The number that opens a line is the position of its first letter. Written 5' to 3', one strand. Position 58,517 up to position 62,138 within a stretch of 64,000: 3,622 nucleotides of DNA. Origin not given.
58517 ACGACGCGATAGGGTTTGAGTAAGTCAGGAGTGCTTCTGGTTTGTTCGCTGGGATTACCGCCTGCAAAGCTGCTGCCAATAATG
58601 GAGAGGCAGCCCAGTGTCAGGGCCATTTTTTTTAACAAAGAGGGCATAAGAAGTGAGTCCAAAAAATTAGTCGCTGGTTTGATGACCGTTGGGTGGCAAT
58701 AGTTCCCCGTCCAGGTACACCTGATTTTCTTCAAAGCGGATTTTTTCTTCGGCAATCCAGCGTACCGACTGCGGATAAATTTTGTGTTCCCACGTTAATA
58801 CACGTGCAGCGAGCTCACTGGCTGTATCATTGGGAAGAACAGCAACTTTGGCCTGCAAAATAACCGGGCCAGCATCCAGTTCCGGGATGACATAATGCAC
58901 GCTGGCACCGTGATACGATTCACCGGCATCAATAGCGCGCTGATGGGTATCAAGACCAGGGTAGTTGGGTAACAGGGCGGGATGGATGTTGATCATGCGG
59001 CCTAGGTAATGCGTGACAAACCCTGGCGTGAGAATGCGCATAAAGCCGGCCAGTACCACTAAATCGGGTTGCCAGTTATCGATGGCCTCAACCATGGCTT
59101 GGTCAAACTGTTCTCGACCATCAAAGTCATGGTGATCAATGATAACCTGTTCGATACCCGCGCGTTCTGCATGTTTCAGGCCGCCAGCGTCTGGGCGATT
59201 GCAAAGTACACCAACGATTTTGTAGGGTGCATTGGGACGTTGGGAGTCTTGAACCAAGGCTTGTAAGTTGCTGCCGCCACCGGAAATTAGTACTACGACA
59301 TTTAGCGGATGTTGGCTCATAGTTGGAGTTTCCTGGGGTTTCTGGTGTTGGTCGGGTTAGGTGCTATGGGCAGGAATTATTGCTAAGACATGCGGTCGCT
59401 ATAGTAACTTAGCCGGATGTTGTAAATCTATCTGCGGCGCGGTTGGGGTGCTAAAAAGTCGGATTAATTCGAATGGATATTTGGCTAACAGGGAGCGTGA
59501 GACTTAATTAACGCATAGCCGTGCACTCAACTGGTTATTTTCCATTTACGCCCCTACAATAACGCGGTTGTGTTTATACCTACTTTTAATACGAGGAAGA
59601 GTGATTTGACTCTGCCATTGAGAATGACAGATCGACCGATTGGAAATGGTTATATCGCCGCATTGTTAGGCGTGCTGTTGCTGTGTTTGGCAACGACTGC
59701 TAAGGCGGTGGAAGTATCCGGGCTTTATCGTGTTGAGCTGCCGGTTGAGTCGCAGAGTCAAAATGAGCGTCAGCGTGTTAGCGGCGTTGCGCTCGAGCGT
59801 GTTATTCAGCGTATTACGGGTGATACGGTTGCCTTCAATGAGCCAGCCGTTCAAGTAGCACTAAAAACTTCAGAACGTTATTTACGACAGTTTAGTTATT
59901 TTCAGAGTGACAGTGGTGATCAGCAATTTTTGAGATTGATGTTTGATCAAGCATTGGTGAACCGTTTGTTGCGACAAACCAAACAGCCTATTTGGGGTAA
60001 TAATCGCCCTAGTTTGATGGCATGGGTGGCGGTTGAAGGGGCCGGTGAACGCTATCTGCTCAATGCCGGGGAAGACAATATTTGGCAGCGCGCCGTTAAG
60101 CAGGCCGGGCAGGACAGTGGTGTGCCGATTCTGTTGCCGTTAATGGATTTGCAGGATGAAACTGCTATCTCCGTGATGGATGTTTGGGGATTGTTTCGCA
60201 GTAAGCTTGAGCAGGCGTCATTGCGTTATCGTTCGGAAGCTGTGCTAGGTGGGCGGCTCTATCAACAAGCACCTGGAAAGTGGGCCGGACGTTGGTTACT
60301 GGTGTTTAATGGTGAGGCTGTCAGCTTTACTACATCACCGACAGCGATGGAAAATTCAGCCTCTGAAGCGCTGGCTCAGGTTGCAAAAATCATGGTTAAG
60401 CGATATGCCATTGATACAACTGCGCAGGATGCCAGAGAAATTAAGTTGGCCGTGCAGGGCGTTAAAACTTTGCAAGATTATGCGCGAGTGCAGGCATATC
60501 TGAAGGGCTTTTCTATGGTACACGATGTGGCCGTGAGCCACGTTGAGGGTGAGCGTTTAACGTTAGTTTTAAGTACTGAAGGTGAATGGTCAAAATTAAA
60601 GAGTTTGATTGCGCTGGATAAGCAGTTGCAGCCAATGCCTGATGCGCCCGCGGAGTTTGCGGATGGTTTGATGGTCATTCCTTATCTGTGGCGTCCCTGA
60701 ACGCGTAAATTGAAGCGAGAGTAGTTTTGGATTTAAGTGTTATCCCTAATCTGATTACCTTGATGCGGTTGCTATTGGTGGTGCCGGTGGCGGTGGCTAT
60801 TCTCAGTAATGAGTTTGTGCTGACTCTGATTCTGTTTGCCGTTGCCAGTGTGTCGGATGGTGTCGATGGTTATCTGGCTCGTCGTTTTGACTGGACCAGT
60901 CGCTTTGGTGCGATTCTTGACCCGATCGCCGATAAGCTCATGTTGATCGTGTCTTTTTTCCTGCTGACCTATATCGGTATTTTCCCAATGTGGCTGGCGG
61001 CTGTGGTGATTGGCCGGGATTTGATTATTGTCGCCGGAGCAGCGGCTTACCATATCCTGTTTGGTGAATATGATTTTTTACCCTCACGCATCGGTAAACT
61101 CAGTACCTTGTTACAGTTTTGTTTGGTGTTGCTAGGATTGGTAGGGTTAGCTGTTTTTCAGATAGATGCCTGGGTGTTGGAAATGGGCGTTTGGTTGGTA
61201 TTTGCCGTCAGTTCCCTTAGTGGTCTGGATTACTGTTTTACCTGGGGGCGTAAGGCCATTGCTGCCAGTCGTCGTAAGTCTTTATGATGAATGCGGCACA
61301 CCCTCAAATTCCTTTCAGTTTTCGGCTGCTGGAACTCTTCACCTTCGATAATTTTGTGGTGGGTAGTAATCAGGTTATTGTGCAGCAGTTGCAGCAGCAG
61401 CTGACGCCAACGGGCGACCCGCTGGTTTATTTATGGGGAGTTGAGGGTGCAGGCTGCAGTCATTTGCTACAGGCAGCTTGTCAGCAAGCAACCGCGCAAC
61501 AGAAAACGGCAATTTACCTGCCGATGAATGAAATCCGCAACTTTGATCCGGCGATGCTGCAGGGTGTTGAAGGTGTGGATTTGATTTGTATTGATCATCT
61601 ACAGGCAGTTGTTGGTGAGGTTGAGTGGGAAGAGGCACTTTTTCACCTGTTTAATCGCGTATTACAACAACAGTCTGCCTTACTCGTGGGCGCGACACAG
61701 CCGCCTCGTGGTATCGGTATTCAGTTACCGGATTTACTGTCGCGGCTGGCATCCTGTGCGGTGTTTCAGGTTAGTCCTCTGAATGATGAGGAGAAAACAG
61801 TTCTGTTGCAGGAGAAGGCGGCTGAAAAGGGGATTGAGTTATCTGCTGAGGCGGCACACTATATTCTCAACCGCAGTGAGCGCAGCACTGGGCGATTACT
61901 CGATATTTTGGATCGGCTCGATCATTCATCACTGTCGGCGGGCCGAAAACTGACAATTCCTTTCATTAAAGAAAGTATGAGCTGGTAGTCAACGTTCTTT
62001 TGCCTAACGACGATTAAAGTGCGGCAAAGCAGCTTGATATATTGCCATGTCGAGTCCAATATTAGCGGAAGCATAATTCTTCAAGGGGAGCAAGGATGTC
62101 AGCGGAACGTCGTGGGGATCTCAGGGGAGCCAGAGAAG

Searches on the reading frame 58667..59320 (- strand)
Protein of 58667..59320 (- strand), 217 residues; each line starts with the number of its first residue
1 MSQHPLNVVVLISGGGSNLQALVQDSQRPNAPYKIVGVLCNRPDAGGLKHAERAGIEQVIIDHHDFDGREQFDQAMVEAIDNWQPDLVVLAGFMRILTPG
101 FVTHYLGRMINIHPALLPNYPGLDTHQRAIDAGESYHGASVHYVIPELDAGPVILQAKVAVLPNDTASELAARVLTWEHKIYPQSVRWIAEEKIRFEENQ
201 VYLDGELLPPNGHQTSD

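Call 11: search_protein_families(library=ncbifam, proteins=[window:58667-59320:-], max_evalue=1e-10)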
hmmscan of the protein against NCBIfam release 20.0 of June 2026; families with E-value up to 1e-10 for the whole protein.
window:58667-59320:- (217 aa): 5 families
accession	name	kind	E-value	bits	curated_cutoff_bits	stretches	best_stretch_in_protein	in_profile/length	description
TIGR00639.1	PurN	equivalog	3.6e-68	228.9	150.1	1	7-195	2-190/192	phosphoribosylglycinamide formyltransferase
NF004684.0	PRK06027.1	subfamily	1.5e-32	113.5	223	1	4-200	88-281/286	formyltetrahydrofolate deformylase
TIGR00655.1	PurU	equivalog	3e-32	112.4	285.95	1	3-200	82-276/280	formyltetrahydrofolate deformylase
TIGR00460.1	fmt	equivalog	1.3e-17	63.9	201.5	1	30-199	22-194/315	methionyl-tRNA formyltransferase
NF005414.0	PRK06988.1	equivalog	7.8e-12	44.8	316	1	70-176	63-169/311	formyltransferase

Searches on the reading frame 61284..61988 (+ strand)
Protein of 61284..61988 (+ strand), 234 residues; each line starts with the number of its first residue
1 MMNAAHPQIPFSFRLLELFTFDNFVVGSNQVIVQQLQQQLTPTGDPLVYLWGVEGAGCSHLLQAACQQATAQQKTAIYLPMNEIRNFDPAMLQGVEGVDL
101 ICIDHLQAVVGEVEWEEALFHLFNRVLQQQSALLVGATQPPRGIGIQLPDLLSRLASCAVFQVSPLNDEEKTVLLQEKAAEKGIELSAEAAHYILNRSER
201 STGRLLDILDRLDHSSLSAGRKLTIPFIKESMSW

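Call 11: search_protein_families(library=ncbifam, proteins=[window:61284-61988:+], max_evalue=1e-10)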
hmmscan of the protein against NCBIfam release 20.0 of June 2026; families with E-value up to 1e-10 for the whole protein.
window:61284-61988:+ (234 aa): 8 families
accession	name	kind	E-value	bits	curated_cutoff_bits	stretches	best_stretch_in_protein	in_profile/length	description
TIGR03420.1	DnaA_homol_Hda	equivalog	8.3e-75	251.2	194.8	1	8-232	1-225/226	DnaA regulatory inactivator Hda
NF005982.0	PRK08084.1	equivalog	2e-63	214.1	268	1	8-232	8-233/235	DnaA inactivator Hda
NF006486.0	PRK08903.1-6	equivalog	2.6e-26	92.6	307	1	8-230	3-214/222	DnaA regulatory inactivator Hda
NF006571.0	PRK09087.1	equivalog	7.7e-24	84.7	297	1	2-230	2-218/228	DnaA regulatory inactivator HdaA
TIGR00362.1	DnaA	equivalog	1.7e-21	76.8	343.9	1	14-232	103-335/437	chromosomal replication initiator protein DnaA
NF006485.0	PRK08903.1-5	equivalog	1.1e-19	71.1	289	1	20-229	16-222/233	DnaA regulatory inactivator Hda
NF005149.0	PRK06620.1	equivalog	7.9e-15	54.7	316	1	112-232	94-214/221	hypothetical protein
NF009087.0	PRK12422.1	equivalog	7.4e-13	48.5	657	1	18-213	107-318/455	chromosomal replication initiator protein DnaA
